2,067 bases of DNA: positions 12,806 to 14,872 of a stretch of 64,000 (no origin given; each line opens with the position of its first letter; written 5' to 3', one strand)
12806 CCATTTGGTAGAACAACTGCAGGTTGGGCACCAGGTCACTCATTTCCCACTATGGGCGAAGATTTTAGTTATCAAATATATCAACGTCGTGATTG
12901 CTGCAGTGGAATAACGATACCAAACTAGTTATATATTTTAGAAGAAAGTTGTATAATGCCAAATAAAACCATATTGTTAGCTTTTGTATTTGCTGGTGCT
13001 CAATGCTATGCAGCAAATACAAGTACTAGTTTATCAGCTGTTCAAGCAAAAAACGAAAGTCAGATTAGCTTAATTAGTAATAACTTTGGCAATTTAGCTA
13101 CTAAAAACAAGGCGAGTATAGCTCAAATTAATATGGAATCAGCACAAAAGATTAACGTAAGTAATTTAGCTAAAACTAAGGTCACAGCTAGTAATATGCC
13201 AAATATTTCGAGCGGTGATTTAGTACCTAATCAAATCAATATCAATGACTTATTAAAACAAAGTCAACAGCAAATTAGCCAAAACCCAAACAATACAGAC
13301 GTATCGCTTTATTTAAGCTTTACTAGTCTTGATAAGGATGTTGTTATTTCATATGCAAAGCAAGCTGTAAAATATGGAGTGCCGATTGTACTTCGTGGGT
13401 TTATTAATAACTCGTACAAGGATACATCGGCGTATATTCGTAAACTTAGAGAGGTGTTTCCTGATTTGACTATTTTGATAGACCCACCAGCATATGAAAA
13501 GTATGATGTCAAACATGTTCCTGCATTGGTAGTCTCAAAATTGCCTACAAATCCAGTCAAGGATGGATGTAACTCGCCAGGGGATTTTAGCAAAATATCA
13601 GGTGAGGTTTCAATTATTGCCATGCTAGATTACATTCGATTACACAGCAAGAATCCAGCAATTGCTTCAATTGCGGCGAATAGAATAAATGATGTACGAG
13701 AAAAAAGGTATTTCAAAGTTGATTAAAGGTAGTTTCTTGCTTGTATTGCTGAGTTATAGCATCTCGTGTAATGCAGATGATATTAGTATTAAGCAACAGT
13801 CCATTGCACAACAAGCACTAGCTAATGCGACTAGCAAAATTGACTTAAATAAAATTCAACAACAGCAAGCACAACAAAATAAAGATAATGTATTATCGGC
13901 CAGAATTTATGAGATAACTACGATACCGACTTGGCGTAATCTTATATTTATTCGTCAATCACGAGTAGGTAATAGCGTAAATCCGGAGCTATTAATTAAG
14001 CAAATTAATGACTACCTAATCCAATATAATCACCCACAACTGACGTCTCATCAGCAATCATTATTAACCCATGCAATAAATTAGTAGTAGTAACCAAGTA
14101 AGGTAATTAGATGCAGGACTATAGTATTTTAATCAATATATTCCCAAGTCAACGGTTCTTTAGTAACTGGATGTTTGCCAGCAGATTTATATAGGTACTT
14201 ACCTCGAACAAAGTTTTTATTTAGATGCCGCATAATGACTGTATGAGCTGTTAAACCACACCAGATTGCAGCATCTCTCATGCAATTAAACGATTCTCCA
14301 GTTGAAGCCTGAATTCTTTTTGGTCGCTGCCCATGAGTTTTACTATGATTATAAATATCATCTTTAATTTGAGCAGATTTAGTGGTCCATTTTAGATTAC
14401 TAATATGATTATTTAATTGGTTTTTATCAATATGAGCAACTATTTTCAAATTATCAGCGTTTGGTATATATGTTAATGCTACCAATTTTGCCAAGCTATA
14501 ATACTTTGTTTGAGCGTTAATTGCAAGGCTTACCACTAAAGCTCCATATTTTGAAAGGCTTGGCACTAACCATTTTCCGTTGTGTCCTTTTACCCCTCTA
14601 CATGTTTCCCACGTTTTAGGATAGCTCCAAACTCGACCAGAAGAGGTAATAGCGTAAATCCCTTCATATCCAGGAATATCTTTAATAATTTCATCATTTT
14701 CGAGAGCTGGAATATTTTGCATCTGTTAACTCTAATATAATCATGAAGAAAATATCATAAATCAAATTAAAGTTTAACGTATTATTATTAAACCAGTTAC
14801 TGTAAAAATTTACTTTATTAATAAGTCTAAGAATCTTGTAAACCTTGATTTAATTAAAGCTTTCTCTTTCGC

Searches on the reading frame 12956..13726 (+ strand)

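Call 73: search_protein_families(library=pfam, proteins=[window:12956-13726:+], max_evalue=0.001)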
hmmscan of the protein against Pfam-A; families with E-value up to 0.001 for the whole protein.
window:12956-13726:+ (256 aa): 1 family
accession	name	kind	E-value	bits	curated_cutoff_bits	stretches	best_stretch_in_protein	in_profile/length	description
PF09673.15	TrbC_Ftype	-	6.8e-19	68.4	24.2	1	124-226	6-110/111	Type-F conjugative transfer system pilin assembly protein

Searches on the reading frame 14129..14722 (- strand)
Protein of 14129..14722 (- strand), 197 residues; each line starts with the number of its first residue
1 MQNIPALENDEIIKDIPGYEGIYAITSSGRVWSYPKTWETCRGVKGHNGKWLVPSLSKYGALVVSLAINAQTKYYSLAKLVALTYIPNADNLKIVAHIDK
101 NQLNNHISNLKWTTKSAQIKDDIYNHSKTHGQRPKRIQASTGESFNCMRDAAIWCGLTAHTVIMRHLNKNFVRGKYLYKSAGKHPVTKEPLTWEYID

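Call 83: find_encoding_contigs(protein=window:14129-14722:-, flank=10000, max_places=10)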
Protein window:14129-14722:- (197 aa): 24 contigs read that carry it; 10 places shown.
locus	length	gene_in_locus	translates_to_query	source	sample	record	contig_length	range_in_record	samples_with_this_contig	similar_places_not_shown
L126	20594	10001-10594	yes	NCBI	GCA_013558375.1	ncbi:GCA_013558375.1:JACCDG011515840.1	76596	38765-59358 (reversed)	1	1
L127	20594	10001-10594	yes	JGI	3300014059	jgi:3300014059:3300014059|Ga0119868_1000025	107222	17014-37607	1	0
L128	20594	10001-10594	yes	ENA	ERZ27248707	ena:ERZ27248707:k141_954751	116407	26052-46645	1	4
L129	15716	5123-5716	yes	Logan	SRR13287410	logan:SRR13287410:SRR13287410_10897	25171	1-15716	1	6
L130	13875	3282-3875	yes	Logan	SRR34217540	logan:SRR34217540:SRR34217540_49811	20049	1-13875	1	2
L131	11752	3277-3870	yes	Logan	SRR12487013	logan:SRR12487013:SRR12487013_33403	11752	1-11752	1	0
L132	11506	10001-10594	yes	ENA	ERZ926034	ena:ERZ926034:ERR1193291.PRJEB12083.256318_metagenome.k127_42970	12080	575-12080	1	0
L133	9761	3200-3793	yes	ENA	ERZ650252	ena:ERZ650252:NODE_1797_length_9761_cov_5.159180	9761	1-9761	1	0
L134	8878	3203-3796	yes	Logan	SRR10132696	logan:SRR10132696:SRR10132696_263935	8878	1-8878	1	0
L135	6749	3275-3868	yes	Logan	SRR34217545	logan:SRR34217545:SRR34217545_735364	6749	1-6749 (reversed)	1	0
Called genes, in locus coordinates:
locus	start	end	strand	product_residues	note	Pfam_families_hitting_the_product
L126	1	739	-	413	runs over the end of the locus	PF02384:N6_Mtase, PF07669:Eco57I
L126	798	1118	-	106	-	-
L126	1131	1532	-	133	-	-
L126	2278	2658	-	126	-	-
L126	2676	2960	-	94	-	PF00216:Bac_DNA_binding, PF18291:HU-HIG (weak)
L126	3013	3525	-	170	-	-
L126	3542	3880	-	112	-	-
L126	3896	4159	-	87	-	-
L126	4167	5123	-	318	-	PF17989:ALP_N (weak), PF21522:MreB-like_C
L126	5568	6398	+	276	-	PF00535:Glycos_transf_2, PF13641:Glyco_tranf_2_3 (weak)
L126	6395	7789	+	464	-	-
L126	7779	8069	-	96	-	-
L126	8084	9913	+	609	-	PF10412:TrwB_AAD_bind (faint), PF12696:TraG-D_C (weak)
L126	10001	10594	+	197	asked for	PF07463:NUMOD4, PF13392:HNH_3 (faint)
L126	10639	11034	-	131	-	-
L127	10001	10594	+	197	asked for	PF07463:NUMOD4, PF13392:HNH_3 (faint)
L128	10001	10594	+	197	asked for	PF07463:NUMOD4, PF13392:HNH_3 (faint)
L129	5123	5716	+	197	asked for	PF07463:NUMOD4, PF13392:HNH_3 (faint)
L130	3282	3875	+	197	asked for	PF07463:NUMOD4, PF13392:HNH_3 (faint)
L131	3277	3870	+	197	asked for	PF07463:NUMOD4, PF13392:HNH_3 (faint)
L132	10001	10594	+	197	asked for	PF07463:NUMOD4, PF13392:HNH_3 (faint)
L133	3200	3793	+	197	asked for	PF07463:NUMOD4, PF13392:HNH_3 (faint)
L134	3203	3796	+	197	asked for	PF07463:NUMOD4, PF13392:HNH_3 (faint)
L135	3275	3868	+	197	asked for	PF07463:NUMOD4, PF13392:HNH_3 (faint)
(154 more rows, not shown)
